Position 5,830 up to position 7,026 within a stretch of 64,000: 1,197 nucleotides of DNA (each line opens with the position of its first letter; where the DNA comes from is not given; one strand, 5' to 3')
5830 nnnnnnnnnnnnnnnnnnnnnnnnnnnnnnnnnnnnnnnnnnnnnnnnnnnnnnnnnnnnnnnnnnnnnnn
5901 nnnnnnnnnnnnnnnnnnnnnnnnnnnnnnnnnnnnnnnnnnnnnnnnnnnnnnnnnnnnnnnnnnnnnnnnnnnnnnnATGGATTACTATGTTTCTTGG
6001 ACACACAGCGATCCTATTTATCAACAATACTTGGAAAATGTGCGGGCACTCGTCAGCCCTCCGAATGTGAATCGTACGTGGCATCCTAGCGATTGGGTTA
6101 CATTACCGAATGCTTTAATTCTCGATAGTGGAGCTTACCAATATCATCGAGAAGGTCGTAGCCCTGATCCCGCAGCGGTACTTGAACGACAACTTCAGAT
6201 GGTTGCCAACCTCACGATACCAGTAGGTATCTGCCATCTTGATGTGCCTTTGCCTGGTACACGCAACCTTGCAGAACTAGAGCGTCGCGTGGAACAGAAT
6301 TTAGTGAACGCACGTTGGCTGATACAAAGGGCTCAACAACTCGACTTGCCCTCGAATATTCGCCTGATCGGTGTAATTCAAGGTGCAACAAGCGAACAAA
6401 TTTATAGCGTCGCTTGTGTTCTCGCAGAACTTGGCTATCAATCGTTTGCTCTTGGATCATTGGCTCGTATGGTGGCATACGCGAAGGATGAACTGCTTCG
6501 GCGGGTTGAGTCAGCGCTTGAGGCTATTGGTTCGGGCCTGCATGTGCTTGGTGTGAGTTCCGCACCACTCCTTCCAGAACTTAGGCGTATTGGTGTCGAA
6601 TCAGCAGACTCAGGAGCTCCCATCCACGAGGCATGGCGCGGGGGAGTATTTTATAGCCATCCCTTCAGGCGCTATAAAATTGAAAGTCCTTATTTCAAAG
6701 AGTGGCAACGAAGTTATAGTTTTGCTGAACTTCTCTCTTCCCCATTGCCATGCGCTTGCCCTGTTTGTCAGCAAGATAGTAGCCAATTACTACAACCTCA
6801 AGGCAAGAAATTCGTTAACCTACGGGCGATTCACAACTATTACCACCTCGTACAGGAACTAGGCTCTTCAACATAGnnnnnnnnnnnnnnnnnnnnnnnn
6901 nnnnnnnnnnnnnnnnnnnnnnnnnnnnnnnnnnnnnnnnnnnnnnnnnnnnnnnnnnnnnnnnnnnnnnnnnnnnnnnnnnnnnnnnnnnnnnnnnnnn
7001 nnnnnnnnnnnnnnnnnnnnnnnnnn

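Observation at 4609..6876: Two divergently transcribed, highly dissimilar TGT/DpdA-like paralogs sharing one promoter region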

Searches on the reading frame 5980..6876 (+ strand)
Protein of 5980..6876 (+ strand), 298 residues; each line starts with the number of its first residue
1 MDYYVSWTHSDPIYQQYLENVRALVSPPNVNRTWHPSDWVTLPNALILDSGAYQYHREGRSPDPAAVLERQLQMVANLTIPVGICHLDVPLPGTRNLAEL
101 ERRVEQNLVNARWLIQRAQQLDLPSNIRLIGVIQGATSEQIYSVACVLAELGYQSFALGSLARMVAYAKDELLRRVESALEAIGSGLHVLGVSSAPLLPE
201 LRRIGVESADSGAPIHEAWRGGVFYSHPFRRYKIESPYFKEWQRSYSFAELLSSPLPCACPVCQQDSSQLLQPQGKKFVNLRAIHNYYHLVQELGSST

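Call 6: search_protein_families(library=pfam, proteins=[window:5980-6876:+], max_evalue=0.01)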
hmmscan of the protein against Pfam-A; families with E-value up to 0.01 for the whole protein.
window:5980-6876:+ (298 aa): 1 family
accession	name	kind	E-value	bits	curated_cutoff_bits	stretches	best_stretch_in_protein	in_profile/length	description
PF01702.25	TGT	-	3.4e-11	43.2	26.3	1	75-293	122-331/357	Queuine tRNA-ribosyltransferase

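Call 7: search_protein_families(library=ncbifam, proteins=[window:5980-6876:+], max_evalue=0.01)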
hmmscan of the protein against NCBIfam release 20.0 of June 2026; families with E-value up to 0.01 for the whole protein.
window:5980-6876:+ (298 aa): 3 families
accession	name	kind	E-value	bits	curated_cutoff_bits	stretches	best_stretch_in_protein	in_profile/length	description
NF041059.1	DpdA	equivalog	9.8e-16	57.6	200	1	48-221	92-266/406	tRNA-guanine transglycosylase DpdA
TIGR00449.1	tgt_general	superfamily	9.1e-13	47.8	47.6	1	84-293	137-338/367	tRNA-guanine transglycosylase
TIGR00432.2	arcsn_tRNA_tgt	equivalog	1.6e-11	43.3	350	1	42-294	80-311/441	tRNA guanosine(15) transglycosylase TgtA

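Call 10: search_protein_families(library=padloc, proteins=[window:5980-6876:+], max_evalue=0.01)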
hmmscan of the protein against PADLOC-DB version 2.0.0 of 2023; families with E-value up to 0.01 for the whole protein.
window:5980-6876:+ (298 aa): 2 families
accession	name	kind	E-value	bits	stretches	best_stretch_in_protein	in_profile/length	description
PDLC02807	DpdA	-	1.9e-14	51.3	1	92-220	141-266/417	DpdA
PDLC02810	DpdA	-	0.0011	16.4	0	184-220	23-59/224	DpdA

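Call 11: search_protein_families(library=phrogs, proteins=[window:5980-6876:+], max_evalue=0.01)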
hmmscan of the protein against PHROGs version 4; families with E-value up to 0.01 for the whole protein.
window:5980-6876:+ (298 aa): 0 families

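Call 12: find_homologous_proteins(query=window:5980-6876:+, max_evalue=0.001)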
Query window:5980-6876:+ (298 aa): 124 proteins with E <= 0.001 among 3526 candidates; the best 120 are listed.
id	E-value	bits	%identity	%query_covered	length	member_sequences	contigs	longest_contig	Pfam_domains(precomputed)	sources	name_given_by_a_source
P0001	3.9e-161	553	80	99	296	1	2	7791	PF01702.26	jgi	jgi:7-cyano-7-deazaguanine tRNA-ribosyltransferase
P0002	5.6e-144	497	73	99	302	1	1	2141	PF01702.26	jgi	jgi:7-cyano-7-deazaguanine tRNA-ribosyltransferase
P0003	5.8e-140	484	70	100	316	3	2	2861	PF01702.26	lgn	-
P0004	2.1e-135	469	68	99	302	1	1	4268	PF01702.26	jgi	jgi:7-cyano-7-deazaguanine tRNA-ribosyltransferase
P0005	1.3e-133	463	67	100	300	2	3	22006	PF01702.26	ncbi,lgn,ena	-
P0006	2.1e-133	462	65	99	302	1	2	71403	PF01702.26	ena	-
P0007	3.2e-131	455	67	99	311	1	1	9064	PF01702.26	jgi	jgi:7-cyano-7-deazaguanine tRNA-ribosyltransferase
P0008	3.5e-131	455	67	100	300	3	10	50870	PF01702.26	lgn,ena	-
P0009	8.0e-131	454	67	99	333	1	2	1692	PF01702.26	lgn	-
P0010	1.8e-130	453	66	100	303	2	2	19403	PF01702.26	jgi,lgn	jgi:tRNA-guanine family transglycosylase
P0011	1.2e-129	450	64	99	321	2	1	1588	PF01702.26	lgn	-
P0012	1.7e-129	449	65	99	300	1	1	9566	PF01702.26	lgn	-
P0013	1.4e-128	446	66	100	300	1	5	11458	PF01702.26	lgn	-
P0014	3.3e-128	445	65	99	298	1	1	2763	PF01702.26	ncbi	-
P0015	5.2e-128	445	64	99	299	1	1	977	PF01702.26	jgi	jgi:7-cyano-7-deazaguanine tRNA-ribosyltransferase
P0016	4.7e-127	441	66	99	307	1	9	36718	PF01702.26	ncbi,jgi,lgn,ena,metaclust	metaclust:\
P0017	5.2e-127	441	63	99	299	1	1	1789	PF01702.26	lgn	-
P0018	2.7e-126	439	62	100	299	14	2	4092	PF01702.26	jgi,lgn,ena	-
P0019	5.5e-125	435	64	100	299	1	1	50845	PF01702.26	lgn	-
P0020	1.3e-124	433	64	99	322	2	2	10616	PF01702.26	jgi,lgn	-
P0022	2.1e-124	433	64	100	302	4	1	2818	PF01702.26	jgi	jgi:tRNA-guanine family transglycosylase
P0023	2.9e-124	432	61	99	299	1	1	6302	PF01702.26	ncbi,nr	ncbi:MAG: hypothetical protein HC914_19785 [Chloroflexaceae bacterium]|nr:hypothetical protein [Chlo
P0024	3.3e-124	432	63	99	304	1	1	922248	PF01702.26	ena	-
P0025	5.5e-124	431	62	99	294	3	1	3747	PF01702.26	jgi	jgi:7-cyano-7-deazaguanine tRNA-ribosyltransferase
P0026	4.2e-123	428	61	99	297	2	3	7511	PF01702.26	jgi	jgi:tRNA-guanine family transglycosylase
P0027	6.0e-123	428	64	99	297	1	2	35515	PF01702.26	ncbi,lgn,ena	-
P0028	1.5e-122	427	62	99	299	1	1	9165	PF01702.26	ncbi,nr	ncbi:MAG: hypothetical protein A2139_04920 [Desulfobacca sp. RBG_16_60_12]|nr:MAG: hypothetical prot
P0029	3.7e-122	425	65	98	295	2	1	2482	PF01702.26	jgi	-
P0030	6.0e-122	425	62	100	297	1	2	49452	PF01702.26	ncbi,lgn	ncbi:MAG: hypothetical protein OHK0022_19210 [Roseiflexaceae bacterium]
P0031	9.2e-122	424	62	100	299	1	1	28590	PF01702.26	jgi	jgi:7-cyano-7-deazaguanine tRNA-ribosyltransferase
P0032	1.2e-121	424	61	99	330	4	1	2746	PF01702.26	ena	-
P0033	1.5e-121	423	61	100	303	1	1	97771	PF01702.26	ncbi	-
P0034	3.0e-121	422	61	99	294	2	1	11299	PF01702.26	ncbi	-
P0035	3.6e-121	422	62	99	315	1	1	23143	PF01702.26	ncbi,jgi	jgi:7-cyano-7-deazaguanine tRNA-ribosyltransferase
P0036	1.2e-120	420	60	99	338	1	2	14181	PF01702.26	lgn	-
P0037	1.6e-120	420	60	100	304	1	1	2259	PF01702.26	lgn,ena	-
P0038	1.8e-120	420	63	99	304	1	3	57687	PF01702.26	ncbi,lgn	-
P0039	1.9e-120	420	62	99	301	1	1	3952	PF01702.26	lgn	-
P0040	2.0e-120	420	62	100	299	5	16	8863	PF01702.26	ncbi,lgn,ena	-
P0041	4.3e-120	419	61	99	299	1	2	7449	PF01702.26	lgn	-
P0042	6.6e-120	418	61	100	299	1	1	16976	PF01702.26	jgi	jgi:tRNA-guanine family transglycosylase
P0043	1.0e-119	417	61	100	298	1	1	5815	PF01702.26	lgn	-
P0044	1.5e-118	413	61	100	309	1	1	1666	PF01702.26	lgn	-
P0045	1.6e-118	413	60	99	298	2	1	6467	PF01702.26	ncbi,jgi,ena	-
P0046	2.6e-118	413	65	92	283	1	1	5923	PF01702.26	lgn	-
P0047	2.8e-118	413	60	99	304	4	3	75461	PF01702.26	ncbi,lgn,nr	ncbi:MAG: hypothetical protein RMJ55_07130 [Roseiflexaceae bacterium]|nr:queuine tRNA-ribosyltransfe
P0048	6.1e-118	411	61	100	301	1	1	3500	PF01702.26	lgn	-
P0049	7.1e-118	411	60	100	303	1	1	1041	PF01702.26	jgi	jgi:7-cyano-7-deazaguanine tRNA-ribosyltransferase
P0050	1.4e-117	410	61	99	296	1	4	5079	PF01702.26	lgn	-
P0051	2.9e-117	409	59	99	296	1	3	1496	PF01702.26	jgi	jgi:tRNA-guanine family transglycosylase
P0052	3.4e-117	409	60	99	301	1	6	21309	PF01702.26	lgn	-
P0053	6.5e-117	408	58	99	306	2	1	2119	PF01702.26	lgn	-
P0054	1.5e-116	407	57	100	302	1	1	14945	PF01702.26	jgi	jgi:7-cyano-7-deazaguanine tRNA-ribosyltransferase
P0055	1.8e-116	407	61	99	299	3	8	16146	PF01702.26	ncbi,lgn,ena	-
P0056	9.3e-116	404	60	99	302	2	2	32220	PF01702.26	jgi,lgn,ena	-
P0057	1.5e-115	404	59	99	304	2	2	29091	PF01702.26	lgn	-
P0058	2.0e-115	403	58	100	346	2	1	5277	PF01702.26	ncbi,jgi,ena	jgi:tRNA-guanine family transglycosylase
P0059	3.5e-115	402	59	100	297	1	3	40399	PF01702.26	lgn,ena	-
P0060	1.2e-114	401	60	100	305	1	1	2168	PF01702.26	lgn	-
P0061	1.3e-114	401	60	100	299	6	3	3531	PF01702.26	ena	-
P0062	2.4e-114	400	60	99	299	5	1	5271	PF01702.26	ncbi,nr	ncbi:MAG: hypothetical protein HGA45_28535 [Chloroflexales bacterium]|nr:hypothetical protein [Chlor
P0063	2.7e-114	399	57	100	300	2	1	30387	PF01702.26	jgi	jgi:tRNA-guanine family transglycosylase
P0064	6.4e-114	398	57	100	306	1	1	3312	PF01702.26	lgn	-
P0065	2.1e-113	397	56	99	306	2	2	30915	PF01702.26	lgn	-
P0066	5.9e-113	395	59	99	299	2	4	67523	PF01702.26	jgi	jgi:7-cyano-7-deazaguanine tRNA-ribosyltransferase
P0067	2.1e-112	393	60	97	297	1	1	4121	PF01702.26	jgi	jgi:tRNA-guanine family transglycosylase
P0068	2.8e-112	393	58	100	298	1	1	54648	PF01702.26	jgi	jgi:7-cyano-7-deazaguanine tRNA-ribosyltransferase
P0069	3.1e-112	393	57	100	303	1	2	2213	PF01702.26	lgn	-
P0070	4.0e-112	392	59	100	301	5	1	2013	PF01702.26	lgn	-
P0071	1.6e-111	390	58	99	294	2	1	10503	PF01702.26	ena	-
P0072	4.7e-111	389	59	99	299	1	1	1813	PF01702.26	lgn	-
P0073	8.4e-111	388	56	100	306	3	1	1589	PF01702.26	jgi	jgi:tRNA-guanine family transglycosylase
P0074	1.1e-110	388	57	99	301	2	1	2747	PF01702.26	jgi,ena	jgi:tRNA-guanine family transglycosylase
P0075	2.1e-110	387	58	99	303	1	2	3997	PF01702.26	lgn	-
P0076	2.7e-110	386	58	97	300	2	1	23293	PF01702.26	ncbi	-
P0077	4.8e-110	386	58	100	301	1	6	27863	PF01702.26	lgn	-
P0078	5.4e-110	385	55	99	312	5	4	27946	PF01702.26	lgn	-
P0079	7.6e-110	385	60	93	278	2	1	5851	PF01702.26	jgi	jgi:tRNA-guanine family transglycosylase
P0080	8.9e-109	381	68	84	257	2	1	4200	PF01702.26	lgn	-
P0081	9.0e-109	381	58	97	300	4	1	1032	PF01702.26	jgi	jgi:7-cyano-7-deazaguanine tRNA-ribosyltransferase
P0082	2.4e-108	380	59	97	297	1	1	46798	PF01702.26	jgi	jgi:tRNA-guanine family transglycosylase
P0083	8.0e-108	378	58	97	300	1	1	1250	PF01702.26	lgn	-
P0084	1.3e-107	378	57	97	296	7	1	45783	PF01702.26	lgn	-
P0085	1.7e-107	377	58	97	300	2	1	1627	PF01702.26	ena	-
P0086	2.0e-107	377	56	97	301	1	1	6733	PF01702.26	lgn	-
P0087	2.4e-107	377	57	95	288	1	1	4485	PF01702.26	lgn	-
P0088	2.8e-107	376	56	99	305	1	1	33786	PF01702.26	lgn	-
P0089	7.6e-107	375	55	100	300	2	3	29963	PF01702.26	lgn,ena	-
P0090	9.6e-107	375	58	97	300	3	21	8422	PF01702.26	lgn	-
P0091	1.2e-106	374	58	97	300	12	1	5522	PF01702.26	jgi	-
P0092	2.4e-106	373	56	97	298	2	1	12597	PF01702.26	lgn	-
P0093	3.9e-104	366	54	97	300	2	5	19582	PF01702.26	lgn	-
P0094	5.1e-104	366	56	97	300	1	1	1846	PF01702.26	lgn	-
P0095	1.2e-103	365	54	97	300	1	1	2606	PF01702.26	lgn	-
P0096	4.6e-103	363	58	97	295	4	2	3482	PF01702.26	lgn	-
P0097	6.5e-103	362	53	97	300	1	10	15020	PF01702.26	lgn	-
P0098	3.2e-102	360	56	97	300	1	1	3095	PF01702.26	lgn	-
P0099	2.1e-99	351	55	99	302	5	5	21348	PF01702.26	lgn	-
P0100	1.1e-97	345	68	77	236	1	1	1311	PF01702.26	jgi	jgi:7-cyano-7-deazaguanine tRNA-ribosyltransferase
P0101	1.2e-97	345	50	99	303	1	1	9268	PF01702.26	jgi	jgi:7-cyano-7-deazaguanine tRNA-ribosyltransferase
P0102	2.3e-96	341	58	86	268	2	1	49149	PF01702.26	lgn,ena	-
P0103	5.6e-96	339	52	99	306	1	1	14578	PF01702.26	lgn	-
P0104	7.8e-92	326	49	100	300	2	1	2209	PF01702.26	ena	-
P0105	2.9e-90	321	56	88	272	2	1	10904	PF01702.26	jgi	jgi:tRNA-guanine family transglycosylase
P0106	1.0e-73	266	60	68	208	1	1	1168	PF01702.26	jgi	jgi:queuine/archaeosine tRNA-ribosyltransferase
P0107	2.1e-73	265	53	78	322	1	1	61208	PF01702.26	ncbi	ncbi:MAG: hypothetical protein AB4911_05535 [Oscillochloridaceae bacterium umkhey_bin13]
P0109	7.1e-59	218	38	99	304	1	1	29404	PF01702.26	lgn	-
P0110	2.8e-54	202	35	99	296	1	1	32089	PF01702.26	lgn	-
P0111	9.9e-54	201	38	99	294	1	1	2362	PF01702.26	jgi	-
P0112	1.6e-53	200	36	99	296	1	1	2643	PF01702.26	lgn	-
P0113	1.2e-51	194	36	98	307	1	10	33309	PF01702.26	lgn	-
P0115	5.6e-48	182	34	97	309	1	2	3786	PF01702.26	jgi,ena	-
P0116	3.5e-47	179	38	93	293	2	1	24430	PF01702.26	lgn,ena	-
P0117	1.8e-46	177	38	86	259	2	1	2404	PF01702.26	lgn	-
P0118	2.2e-43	167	34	100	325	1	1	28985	PF01702.26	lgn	-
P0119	2.8e-43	166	36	85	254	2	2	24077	PF01702.26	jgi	jgi:tRNA-guanine family transglycosylase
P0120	2.2e-38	150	34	99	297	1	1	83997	PF01702.26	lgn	-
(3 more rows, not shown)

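Call 13: find_encoding_contigs(protein=P0024, flank=10000, max_places=3)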
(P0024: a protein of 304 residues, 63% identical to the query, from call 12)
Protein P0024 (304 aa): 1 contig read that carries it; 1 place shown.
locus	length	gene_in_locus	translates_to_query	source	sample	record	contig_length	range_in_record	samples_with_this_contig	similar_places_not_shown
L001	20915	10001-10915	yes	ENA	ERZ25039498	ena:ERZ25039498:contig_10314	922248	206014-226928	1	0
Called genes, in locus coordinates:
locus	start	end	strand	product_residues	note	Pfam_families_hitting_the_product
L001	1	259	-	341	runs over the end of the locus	-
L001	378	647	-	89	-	PF13560:HTH_31, PF12844:HTH_19, PF01381:HTH_3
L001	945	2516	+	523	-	-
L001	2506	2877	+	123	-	-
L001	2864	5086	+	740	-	PF07282:Cas12f1-like_TNB (faint)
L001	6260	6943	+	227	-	PF02592:Vut_1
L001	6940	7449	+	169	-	PF21818:DUF6884 (faint)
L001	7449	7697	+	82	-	-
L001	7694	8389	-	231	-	PF00730:HhH-GPD (weak)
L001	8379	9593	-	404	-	PF01702:TGT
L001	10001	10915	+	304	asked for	PF01702:TGT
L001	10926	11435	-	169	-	-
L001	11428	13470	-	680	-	-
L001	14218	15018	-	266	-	-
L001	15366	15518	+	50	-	-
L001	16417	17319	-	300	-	-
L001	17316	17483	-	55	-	-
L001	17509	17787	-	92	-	-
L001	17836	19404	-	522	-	-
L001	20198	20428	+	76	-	-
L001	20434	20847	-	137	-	PF00271:Helicase_C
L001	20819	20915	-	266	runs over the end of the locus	-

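Call 14: find_encoding_contigs(protein=P0033, flank=10000, max_places=3)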
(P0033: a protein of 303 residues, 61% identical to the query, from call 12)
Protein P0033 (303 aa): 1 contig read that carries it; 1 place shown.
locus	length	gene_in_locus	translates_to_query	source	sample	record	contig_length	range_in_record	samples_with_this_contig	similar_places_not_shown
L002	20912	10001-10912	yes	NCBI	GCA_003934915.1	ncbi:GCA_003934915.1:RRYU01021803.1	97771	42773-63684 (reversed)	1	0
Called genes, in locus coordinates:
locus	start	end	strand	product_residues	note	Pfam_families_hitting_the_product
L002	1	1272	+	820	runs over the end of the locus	PF00072:Response_reg, PF01590:GAF, PF13185:GAF_2, PF13492:GAF_3, PF00989:PAS, PF00512:HisKA, PF02518:HATPase_c, PF00072:Response_reg, +2 more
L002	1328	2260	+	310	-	PF01008:IF-2B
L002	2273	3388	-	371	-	PF13439:Glyco_transf_4, PF13579:Glyco_trans_4_4, PF20706:GT4-conflict, PF00534:Glycos_transf_1, PF13692:Glyco_trans_1_4, PF13524:Glyco_trans_1_2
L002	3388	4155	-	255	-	PF00753:Lactamase_B, PF23023:Anti-Pycsar_Apyc1, PF12706:Lactamase_B_2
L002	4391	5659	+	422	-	PF22694:CtpB_N-like (weak), PF00595:PDZ, PF13180:PDZ_2, PF17820:PDZ_6, PF03572:Peptidase_S41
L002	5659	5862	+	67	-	-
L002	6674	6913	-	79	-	PF12728:HTH_17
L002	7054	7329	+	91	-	-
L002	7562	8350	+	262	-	PF21818:DUF6884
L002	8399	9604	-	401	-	PF01702:TGT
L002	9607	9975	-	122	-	PF12844:HTH_19, PF13560:HTH_31, PF01381:HTH_3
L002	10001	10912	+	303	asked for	PF01702:TGT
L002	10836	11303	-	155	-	-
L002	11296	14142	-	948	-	PF13401:AAA_22 (faint)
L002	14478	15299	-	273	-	-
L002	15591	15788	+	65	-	-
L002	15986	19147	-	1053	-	PF05729:NACHT, PF03781:FGE-sulfatase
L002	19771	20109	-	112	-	PF22296:bAvd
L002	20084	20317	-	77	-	-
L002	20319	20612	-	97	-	PF01541:GIY-YIG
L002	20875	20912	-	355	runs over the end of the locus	PF00078:RVT_1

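Call 16: search_solved_structures(query=A1, max_evalue=0.01, show_alignments=2)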
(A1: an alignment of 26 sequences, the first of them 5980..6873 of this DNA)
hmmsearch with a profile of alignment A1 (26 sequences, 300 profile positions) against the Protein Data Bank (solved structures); distinct sequences matched with E-value up to 0.01: 52.
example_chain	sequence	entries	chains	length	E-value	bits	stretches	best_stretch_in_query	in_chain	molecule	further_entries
7ui4_A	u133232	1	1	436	1.7e-18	70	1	36-221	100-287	DNA-guanine transglycosylase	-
1iq8_A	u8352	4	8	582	2.9e-12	49.5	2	48-213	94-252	ARCHAEOSINE TRNA-GUANINE TRANSGLYCOSYLASE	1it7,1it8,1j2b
3uvi_A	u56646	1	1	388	1.1e-08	37.8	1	46-272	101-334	Queuine tRNA-ribosyltransferase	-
6ygv_A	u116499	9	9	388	2.8e-08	36.4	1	46-272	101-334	Queuine tRNA-ribosyltransferase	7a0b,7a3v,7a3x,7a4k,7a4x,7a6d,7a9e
10fb_A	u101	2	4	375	2.9e-08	36.4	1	96-292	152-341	Queuine tRNA-ribosyltransferase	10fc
7apl_A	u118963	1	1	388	3.2e-08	36.2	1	45-270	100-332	Queuine tRNA-ribosyltransferase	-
10fa_A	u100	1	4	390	3.4e-08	36.2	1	96-292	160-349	Queuine tRNA-ribosyltransferase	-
4dy1_A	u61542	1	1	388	4.9e-08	35.6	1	46-270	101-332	Queuine tRNA-ribosyltransferase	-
7apm_A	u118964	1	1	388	8.8e-08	34.8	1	46-268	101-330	Queuine tRNA-ribosyltransferase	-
6ygl_A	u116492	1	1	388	2.4e-07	33.4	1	46-271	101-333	Queuine tRNA-ribosyltransferase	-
6yfx_A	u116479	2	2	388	2.4e-07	33.4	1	46-272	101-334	Queuine tRNA-ribosyltransferase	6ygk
2oko_A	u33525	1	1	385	3e-07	33.1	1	46-270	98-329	Queuine tRNA-ribosyltransferase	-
2pot_A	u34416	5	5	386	3e-07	33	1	46-270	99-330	Queuine tRNA-ribosyltransferase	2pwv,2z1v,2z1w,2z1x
4htb_A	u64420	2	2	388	3.2e-07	33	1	46-271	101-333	tRNA-guanine transglycosylase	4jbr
4e2v_A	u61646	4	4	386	3.4e-07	32.9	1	46-270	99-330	Queuine tRNA-ribosyltransferase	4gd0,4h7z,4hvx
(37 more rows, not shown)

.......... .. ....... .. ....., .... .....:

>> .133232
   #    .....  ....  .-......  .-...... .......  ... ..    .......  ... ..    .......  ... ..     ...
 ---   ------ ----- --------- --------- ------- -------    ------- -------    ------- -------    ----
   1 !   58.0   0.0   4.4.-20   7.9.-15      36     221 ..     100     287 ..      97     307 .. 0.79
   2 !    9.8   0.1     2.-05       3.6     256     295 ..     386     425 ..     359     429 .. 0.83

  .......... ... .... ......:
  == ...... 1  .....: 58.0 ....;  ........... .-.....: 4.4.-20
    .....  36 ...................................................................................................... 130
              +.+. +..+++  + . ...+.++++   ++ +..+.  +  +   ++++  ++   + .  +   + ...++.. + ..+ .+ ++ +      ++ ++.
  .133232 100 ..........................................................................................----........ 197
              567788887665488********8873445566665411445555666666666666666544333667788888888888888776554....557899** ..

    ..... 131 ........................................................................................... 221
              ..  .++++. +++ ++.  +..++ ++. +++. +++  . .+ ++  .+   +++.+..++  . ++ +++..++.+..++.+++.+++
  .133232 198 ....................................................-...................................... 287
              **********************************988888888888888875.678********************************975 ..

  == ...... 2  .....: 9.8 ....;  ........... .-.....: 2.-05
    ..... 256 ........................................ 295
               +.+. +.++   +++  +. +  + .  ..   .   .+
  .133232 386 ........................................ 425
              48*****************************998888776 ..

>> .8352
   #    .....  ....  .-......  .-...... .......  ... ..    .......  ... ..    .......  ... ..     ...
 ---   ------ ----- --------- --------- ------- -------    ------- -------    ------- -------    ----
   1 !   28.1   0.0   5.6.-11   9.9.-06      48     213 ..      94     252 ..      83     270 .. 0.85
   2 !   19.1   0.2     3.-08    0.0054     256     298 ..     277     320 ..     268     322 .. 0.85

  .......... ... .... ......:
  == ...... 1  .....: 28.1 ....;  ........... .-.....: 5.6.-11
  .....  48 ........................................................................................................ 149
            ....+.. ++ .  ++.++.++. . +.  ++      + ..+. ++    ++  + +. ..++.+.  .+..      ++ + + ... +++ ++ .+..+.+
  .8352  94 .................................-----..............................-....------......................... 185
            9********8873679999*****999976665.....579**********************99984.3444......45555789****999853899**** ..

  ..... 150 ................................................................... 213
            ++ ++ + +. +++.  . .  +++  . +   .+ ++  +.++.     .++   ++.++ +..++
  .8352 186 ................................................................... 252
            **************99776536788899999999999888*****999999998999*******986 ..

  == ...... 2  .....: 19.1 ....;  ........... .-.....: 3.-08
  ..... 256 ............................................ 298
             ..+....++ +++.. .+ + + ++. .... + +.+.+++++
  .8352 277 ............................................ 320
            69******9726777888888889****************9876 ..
